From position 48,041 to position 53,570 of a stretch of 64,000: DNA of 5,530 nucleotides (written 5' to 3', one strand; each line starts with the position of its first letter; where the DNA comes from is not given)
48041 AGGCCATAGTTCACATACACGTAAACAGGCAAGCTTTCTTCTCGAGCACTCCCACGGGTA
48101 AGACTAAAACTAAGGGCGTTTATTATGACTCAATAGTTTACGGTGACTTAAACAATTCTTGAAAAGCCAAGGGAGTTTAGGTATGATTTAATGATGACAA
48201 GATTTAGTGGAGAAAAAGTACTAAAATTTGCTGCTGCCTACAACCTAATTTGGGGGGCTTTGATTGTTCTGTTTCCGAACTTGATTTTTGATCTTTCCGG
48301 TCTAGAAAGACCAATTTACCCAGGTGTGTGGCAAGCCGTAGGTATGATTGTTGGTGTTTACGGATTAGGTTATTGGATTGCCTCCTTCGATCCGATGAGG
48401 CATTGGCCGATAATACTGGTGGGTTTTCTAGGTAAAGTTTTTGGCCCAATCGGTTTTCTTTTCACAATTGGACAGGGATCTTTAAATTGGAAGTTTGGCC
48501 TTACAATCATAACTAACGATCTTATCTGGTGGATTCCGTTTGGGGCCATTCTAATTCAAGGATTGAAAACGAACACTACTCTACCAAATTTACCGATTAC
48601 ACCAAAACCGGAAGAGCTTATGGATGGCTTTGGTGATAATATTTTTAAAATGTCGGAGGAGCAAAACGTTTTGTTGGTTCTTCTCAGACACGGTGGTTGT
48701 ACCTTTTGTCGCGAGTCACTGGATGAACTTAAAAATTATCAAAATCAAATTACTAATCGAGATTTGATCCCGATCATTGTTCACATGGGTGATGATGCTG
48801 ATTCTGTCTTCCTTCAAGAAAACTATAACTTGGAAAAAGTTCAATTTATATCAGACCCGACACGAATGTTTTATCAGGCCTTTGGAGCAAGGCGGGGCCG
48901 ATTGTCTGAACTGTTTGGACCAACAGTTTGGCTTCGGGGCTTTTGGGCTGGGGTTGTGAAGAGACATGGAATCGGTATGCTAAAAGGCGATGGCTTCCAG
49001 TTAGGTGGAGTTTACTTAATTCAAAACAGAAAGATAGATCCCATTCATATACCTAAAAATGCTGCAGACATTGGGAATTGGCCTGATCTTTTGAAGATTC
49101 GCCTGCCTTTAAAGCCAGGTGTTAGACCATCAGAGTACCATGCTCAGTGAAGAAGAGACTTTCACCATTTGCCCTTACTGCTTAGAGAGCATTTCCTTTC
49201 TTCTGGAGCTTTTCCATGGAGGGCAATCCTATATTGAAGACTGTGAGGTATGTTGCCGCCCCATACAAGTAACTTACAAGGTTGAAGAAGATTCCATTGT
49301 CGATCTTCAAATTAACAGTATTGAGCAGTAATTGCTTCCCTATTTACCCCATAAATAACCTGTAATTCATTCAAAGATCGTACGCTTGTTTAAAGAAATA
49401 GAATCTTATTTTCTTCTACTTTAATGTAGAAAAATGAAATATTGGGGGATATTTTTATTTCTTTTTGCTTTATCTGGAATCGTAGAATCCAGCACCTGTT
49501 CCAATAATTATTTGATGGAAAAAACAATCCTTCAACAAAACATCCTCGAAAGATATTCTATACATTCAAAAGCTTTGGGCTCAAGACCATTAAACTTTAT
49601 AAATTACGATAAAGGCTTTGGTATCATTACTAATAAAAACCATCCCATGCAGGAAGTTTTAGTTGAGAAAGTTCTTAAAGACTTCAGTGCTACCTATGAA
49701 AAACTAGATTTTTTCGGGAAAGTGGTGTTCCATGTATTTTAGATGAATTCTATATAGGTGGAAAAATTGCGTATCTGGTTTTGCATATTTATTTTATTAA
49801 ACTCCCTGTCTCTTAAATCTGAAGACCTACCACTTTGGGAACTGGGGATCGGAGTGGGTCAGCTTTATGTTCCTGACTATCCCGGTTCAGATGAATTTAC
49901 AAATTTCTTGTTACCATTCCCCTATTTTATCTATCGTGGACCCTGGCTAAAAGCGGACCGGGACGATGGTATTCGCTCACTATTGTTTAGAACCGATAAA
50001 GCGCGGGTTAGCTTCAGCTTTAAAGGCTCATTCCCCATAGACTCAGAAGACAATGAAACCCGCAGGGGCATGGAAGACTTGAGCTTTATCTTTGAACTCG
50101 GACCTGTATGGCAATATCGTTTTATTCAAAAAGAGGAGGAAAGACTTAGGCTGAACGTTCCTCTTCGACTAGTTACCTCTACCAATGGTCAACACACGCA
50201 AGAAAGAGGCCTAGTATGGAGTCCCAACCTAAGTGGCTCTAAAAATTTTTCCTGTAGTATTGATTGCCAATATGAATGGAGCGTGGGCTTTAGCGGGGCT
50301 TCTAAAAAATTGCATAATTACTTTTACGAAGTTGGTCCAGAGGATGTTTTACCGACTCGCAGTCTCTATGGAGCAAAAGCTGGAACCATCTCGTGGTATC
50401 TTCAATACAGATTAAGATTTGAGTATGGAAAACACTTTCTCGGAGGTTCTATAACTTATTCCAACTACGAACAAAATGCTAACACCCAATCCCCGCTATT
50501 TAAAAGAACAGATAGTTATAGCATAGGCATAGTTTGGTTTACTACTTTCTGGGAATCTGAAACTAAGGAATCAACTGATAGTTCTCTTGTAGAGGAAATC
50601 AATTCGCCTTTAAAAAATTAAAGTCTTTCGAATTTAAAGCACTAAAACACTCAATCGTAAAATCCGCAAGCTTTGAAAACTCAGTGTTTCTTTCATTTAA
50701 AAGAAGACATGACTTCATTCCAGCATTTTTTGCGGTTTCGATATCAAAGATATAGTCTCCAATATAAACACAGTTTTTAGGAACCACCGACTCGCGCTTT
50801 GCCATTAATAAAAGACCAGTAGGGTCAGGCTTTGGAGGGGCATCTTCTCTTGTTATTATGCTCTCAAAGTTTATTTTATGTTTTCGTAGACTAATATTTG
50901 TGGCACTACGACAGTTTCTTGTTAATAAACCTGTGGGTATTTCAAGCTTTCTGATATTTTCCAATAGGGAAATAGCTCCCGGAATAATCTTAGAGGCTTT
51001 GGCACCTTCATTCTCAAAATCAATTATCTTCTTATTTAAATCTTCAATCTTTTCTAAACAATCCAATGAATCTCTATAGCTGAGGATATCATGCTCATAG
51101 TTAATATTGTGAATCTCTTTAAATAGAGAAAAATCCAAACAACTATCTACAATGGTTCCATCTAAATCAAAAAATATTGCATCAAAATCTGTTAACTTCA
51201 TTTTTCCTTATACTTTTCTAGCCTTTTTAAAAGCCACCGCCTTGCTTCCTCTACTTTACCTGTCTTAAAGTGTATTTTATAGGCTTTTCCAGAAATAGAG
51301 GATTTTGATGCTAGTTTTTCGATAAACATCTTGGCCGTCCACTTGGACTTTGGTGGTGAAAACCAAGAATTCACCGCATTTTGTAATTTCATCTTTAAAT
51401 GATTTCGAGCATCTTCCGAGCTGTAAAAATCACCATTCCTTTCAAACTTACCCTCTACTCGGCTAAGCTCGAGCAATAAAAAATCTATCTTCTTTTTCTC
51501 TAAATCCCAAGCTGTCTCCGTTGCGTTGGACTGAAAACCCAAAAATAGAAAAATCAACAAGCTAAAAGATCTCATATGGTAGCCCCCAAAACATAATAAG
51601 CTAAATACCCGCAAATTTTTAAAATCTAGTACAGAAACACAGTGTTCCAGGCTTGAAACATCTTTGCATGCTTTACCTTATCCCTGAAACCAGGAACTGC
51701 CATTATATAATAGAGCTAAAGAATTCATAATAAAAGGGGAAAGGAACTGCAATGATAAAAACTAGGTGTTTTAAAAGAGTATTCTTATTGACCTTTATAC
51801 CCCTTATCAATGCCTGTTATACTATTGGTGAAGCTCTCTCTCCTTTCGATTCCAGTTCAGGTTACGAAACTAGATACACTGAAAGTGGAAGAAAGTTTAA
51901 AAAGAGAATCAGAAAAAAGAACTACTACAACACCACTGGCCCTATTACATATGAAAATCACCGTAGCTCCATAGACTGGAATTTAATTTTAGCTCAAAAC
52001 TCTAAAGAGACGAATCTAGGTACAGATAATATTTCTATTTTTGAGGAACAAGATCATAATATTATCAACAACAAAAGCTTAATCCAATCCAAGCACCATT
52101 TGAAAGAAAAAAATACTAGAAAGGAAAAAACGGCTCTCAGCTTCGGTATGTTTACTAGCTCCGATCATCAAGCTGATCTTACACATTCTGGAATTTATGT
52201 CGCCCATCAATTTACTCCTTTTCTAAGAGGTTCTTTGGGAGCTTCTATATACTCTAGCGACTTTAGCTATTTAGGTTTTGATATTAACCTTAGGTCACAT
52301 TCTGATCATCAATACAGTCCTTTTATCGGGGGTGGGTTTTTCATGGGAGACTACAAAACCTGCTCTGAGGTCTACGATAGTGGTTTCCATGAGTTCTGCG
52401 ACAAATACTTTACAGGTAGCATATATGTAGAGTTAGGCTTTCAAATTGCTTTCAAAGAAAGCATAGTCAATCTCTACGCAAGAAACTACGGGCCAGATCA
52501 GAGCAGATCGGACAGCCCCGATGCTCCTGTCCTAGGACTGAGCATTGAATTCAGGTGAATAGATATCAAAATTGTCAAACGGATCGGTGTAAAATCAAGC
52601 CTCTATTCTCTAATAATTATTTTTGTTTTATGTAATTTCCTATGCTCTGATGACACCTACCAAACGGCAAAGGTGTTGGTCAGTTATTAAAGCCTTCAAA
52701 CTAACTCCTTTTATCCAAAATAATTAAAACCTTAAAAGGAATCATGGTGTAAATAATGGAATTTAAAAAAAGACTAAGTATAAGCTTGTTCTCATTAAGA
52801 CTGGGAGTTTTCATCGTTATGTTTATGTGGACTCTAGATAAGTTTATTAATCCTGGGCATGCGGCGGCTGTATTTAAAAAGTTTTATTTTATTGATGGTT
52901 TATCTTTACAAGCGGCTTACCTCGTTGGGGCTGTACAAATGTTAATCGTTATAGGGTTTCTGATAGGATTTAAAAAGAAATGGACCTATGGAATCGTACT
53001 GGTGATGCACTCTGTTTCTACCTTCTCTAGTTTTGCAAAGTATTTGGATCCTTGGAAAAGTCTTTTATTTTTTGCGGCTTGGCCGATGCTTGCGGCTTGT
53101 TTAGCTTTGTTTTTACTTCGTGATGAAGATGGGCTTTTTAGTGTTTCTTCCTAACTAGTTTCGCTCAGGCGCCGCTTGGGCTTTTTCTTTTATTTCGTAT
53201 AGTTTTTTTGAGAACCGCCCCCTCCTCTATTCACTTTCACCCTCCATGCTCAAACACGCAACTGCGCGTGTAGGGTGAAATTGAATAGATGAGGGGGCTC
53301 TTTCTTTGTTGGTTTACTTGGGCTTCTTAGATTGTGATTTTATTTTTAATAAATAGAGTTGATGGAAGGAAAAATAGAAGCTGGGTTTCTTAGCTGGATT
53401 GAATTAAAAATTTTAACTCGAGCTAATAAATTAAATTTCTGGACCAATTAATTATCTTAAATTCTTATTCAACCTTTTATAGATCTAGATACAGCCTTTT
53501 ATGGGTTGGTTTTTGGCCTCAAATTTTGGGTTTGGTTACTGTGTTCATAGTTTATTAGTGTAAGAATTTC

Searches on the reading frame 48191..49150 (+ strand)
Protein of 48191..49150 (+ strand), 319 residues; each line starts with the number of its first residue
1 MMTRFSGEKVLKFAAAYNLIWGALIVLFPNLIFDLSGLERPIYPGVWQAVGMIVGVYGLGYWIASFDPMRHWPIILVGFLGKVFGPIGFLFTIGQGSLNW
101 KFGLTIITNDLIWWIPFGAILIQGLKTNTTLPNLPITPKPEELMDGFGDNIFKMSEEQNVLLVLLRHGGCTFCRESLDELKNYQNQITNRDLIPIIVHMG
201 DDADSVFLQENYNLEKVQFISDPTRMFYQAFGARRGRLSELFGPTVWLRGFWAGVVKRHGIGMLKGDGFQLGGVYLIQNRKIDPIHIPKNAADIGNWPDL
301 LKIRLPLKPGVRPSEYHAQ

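Call 37: search_protein_families(library=pfam, proteins=[window:48191-49150:+], max_evalue=0.00001)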
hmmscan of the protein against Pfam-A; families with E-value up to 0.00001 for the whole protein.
window:48191-49150:+ (319 aa): 1 family
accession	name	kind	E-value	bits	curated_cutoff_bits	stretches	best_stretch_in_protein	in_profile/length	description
PF13911.12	AhpC-TSA_2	-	4.6e-07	30.6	27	1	207-280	30-103/114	AhpC/TSA antioxidant enzyme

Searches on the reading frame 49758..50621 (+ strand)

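Call 37: search_protein_families(library=pfam, proteins=[window:49758-50621:+], max_evalue=0.00001)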
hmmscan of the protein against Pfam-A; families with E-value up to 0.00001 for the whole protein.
window:49758-50621:+ (287 aa): 1 family
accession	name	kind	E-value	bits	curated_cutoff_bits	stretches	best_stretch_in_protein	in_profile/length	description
PF06629.18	MipA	-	5.1e-31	109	24.2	1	31-258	1-215/221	MltA-interacting protein MipA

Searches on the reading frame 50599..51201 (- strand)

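Call 37: search_protein_families(library=pfam, proteins=[window:50599-51201:-], max_evalue=0.00001)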
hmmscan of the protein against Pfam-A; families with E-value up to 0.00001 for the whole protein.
window:50599-51201:- (200 aa): 3 families
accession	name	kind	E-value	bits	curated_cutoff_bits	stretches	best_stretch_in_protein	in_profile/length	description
PF13419.12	HAD_2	-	6.4e-22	78.9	23.8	1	9-165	1-176/178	Haloacid dehalogenase-like hydrolase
PF00702.32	Hydrolase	-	2.9e-16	60.9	26.4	1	7-161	2-191/191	haloacid dehalogenase-like hydrolase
PF13242.12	Hydrolase_like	-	3.5e-06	27.3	22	1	124-171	4-52/75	HAD-hyrolase-like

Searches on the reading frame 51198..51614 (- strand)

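Call 37: search_protein_families(library=pfam, proteins=[window:51198-51614:-], max_evalue=0.00001)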
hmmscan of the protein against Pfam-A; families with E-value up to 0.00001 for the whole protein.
window:51198-51614:- (138 aa): 1 family
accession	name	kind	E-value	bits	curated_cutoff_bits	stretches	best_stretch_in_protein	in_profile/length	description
PF17263.7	DUF5329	-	2.4e-23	82.6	27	1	39-135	3-94/95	Family of unknown function (DUF5329)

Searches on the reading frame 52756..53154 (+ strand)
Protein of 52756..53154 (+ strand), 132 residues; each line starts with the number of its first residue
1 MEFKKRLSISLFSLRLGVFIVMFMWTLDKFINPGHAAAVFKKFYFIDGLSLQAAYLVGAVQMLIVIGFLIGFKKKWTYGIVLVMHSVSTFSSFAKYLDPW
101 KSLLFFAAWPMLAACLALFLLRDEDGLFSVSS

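Call 12: search_protein_families(library=pfam, proteins=[window:52756-53154:+])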
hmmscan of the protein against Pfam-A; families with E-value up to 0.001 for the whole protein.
window:52756-53154:+ (132 aa): 1 family
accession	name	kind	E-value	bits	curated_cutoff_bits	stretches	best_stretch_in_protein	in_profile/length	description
PF07291.16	MauE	-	0.00027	21.7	27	1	11-87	5-82/128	Methylamine utilisation protein MauE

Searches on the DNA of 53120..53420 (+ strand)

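Call 53: search_dna_similar(query=window:53210-53300:+, collection=phages, mode=distant, max_evalue=10)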
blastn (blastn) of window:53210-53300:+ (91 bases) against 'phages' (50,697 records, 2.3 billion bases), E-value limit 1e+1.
Records with a match: 1; places in all: 1; records where one place covers at least 80% of the query: 0.
Best place of each record, by identity: 95-99% 1.
By first word of the organism name: Klebsiella 1.
By host as written in the record: Klebsiella pneumoniae 1.
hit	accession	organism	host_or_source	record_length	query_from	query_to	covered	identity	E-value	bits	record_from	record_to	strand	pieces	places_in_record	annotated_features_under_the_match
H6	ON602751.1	Klebsiella phage VLCpiP4b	Klebsiella pneumoniae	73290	34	55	24%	95.5%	3e+0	37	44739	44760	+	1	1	hypothetical protein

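Call 70: search_rna_families(source=window, start=53120, end=53420, threshold=evalue, max_evalue=1)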
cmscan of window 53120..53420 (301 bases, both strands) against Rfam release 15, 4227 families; matches with E-value up to 1: 7.
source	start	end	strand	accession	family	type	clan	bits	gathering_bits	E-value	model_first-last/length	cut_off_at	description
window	53220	53295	+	RF04132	mir-4436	Gene; miRNA;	-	36.5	74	2.3e-06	1-85/85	no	mir-4436 microRNA precursor family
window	53218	53297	-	RF00884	MIR815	Gene; miRNA;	-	24.6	63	0.011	1-81/81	no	MIR815 microRNA precursor family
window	53217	53302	+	RF03798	MIR4227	Gene; miRNA;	-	24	100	0.012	1-122/122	no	MIR4227 microRNA precursor family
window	53221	53294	-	RF03872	MIR6426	Gene; miRNA;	-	23.7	96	0.016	1-84/84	no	MIR6426 microRNA precursor family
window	53202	53310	+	RF01859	Phe_leader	Cis-reg; leader;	-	23.6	55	0.073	1-125/125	no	Phenylalanine leader peptide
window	53219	53294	+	RF04169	mir-2235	Gene; miRNA;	-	16.6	61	1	1-87/87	no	mir-2235 microRNA precursor family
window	53124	53196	+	RF00519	suhB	Gene; sRNA;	CL00108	15.8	41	0.65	1-77/77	no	Makes More Granules Regulator RNA (mmgR)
